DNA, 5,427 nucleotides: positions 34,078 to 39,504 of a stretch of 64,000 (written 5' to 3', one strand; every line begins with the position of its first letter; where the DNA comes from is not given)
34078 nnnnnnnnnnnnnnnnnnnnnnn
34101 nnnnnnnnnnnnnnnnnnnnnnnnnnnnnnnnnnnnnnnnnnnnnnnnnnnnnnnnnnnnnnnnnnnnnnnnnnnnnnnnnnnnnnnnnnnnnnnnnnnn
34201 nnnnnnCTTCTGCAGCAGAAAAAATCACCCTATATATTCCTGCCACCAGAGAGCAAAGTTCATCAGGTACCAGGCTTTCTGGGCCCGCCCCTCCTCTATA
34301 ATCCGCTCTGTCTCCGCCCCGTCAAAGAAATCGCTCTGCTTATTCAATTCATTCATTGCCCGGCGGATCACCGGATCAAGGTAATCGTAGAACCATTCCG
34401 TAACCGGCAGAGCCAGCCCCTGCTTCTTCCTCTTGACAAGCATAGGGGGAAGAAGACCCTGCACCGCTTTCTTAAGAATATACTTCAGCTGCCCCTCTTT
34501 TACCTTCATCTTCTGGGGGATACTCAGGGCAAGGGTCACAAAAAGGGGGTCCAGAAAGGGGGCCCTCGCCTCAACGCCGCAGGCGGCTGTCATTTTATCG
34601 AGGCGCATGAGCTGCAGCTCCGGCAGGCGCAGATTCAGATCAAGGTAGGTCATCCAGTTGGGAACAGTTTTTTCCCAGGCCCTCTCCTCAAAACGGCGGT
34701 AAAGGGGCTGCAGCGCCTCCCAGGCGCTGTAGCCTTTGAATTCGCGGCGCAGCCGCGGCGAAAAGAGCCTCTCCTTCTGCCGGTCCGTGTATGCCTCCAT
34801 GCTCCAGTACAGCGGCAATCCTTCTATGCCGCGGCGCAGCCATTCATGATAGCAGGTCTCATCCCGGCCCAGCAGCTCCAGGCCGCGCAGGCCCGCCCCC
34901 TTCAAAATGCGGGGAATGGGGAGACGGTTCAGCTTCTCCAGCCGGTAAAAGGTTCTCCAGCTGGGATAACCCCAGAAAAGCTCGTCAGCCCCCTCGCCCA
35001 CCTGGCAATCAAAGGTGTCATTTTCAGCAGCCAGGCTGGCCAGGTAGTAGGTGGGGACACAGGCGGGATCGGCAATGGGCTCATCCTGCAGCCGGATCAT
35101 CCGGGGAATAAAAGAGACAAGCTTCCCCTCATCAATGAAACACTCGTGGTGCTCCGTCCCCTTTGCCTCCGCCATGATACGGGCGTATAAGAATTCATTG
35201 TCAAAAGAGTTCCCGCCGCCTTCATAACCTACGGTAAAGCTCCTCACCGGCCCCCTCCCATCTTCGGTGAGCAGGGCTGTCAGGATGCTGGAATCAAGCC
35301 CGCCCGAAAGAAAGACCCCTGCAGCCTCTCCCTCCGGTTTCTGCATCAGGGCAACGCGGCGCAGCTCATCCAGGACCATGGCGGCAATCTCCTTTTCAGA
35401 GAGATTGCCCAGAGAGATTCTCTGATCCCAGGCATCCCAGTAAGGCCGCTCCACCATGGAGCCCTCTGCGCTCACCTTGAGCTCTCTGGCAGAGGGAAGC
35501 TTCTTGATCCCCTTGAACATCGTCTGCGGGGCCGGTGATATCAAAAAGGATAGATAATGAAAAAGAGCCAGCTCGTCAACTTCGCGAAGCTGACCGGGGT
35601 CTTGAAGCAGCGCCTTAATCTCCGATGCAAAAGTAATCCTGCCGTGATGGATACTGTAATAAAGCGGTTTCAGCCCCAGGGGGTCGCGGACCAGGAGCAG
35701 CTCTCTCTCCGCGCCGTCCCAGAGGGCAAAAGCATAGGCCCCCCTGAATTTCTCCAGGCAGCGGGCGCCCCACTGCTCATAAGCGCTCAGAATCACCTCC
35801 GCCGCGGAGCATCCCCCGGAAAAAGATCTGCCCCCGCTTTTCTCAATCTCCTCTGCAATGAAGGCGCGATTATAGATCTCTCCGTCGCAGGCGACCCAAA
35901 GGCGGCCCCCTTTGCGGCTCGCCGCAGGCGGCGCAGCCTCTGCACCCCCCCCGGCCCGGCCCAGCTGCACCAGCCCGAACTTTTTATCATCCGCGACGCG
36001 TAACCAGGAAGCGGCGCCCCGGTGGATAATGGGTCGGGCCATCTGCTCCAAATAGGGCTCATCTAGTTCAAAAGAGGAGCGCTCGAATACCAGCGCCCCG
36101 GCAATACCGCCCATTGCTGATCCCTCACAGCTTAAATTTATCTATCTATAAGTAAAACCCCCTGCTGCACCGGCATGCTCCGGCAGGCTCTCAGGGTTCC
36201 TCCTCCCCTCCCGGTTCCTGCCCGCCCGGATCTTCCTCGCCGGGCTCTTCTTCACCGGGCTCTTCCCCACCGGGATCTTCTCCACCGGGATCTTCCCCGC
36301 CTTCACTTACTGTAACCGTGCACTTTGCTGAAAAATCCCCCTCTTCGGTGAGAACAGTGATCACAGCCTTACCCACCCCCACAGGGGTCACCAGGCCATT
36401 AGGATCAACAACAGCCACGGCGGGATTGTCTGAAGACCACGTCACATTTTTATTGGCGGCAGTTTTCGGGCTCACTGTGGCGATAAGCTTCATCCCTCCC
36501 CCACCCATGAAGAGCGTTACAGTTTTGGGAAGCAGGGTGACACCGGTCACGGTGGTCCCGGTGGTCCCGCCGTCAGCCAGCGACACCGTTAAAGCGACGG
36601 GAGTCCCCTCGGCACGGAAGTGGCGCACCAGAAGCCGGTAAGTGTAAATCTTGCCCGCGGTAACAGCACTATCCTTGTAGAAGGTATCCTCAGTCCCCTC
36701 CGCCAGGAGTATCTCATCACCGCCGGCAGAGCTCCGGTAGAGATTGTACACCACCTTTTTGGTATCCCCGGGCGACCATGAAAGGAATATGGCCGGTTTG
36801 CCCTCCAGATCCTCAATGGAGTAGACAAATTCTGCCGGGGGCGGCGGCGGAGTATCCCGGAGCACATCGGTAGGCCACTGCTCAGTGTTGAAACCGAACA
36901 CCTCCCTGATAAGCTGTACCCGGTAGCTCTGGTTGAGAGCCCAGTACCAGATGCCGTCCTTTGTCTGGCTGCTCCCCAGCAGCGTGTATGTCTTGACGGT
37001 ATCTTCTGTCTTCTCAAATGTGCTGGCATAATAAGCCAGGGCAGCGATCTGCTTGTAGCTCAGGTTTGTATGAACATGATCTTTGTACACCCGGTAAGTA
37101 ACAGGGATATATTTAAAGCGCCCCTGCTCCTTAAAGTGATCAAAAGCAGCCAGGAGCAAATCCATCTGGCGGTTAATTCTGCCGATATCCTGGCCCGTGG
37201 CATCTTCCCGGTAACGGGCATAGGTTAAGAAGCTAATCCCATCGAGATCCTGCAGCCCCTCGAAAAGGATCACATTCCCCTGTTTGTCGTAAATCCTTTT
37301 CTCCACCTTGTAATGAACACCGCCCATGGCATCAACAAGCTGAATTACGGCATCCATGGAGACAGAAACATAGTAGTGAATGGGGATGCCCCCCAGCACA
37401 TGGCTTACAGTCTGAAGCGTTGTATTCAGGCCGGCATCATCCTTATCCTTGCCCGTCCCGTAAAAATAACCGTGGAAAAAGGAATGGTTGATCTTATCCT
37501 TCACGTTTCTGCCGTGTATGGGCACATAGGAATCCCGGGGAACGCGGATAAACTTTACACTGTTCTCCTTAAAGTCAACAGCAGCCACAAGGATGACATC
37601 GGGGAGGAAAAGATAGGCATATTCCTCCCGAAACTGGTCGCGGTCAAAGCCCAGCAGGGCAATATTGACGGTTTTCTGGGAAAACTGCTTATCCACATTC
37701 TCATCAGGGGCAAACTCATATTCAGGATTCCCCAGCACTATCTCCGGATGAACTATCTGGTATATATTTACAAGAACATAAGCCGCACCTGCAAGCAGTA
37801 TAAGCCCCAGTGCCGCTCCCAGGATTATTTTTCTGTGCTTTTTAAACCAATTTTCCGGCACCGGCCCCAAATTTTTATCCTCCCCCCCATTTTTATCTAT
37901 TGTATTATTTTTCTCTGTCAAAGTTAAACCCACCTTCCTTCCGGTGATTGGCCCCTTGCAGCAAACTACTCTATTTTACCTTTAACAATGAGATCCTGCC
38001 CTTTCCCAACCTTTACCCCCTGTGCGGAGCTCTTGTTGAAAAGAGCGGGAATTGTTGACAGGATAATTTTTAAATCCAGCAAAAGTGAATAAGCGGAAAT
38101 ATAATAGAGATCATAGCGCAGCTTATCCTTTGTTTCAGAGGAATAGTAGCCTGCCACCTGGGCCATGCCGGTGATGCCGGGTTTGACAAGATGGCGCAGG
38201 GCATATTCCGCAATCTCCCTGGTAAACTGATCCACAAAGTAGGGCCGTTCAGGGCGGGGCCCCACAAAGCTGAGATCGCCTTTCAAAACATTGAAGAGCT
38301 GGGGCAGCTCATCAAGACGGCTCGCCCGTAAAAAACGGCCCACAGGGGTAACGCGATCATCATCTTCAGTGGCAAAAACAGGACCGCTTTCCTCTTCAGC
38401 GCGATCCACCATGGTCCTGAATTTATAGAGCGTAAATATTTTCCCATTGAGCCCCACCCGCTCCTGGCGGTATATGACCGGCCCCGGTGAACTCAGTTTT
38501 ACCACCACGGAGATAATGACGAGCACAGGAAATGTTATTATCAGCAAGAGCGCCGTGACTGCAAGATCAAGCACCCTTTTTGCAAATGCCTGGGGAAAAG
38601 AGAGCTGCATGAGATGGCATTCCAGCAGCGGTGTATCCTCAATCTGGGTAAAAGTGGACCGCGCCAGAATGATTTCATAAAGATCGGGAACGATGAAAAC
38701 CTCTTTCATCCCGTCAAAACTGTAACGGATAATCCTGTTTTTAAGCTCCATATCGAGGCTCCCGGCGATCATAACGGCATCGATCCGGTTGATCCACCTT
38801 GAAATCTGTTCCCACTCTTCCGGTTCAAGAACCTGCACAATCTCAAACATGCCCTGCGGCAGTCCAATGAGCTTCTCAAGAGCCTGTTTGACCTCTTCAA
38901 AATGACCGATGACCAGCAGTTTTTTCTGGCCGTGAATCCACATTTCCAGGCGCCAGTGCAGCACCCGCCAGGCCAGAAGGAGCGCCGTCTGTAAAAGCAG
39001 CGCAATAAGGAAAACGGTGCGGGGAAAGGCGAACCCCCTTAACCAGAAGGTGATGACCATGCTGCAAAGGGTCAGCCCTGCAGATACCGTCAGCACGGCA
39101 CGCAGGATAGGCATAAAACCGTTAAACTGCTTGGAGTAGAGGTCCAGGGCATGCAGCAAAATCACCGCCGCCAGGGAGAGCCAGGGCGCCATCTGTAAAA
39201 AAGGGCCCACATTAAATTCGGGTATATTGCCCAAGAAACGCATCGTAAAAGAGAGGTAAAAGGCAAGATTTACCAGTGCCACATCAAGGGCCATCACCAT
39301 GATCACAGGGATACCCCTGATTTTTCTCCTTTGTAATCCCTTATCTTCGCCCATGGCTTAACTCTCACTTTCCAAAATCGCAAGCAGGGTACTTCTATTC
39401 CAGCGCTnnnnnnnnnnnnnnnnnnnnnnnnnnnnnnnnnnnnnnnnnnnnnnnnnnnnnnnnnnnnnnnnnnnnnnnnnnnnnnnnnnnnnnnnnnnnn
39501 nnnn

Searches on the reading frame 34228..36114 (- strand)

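Call 49: search_protein_families(library=pfam, proteins=[window:34228-36114:-], max_evalue=0.0001)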
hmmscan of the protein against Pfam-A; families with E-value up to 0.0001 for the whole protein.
window:34228-36114:- (629 aa): 3 families
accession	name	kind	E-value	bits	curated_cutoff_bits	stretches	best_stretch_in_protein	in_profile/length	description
PF00733.27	Asn_synthase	-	1.5e-69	235.8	21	1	264-624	19-353/354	Asparagine synthase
PF13537.11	GATase_7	-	1.9e-29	102.6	25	1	63-171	15-123/123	Glutamine amidotransferase domain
PF13522.11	GATase_6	-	8.6e-25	87.7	27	1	62-165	30-130/130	Glutamine amidotransferase domain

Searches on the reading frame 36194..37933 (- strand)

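Call 49: search_protein_families(library=pfam, proteins=[window:36194-37933:-], max_evalue=0.0001)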
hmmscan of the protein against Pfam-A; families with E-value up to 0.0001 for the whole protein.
window:36194-37933:- (580 aa): 3 families
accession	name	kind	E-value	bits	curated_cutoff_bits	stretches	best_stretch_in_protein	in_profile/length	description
PF03816.19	LytR_cpsA_psr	-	6.1e-30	104.8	24.6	1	112-267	3-148/150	LytR_cpsA_psr family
PF02368.24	Big_2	-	1.9e-14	53.8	22.8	1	462-540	2-79/79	Bacterial Ig-like domain (group 2)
PF22359.2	Big-like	-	2.9e-08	34.3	27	1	496-543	2-47/48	Bacterial Ig-like domain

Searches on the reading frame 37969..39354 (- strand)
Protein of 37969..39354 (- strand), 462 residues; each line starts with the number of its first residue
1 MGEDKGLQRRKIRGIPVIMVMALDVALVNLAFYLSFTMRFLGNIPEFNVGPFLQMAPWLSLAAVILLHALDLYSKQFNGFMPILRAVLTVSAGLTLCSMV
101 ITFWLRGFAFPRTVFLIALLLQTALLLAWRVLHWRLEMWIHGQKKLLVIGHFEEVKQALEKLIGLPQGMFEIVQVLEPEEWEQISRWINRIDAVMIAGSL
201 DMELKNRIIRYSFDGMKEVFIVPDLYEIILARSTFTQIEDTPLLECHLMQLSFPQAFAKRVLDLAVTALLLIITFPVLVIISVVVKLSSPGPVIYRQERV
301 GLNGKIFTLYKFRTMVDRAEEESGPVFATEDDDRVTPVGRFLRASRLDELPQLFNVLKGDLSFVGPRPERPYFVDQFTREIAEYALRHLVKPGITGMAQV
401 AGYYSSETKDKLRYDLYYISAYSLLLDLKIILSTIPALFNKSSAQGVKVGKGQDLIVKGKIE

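Call 49: search_protein_families(library=pfam, proteins=[window:37969-39354:-], max_evalue=0.0001)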
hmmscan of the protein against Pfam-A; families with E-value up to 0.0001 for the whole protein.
window:37969-39354:- (462 aa): 1 family
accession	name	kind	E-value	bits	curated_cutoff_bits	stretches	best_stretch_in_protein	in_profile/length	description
PF02397.22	Bac_transf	-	3.2e-68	229.2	27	1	259-439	1-178/179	Bacterial sugar transferase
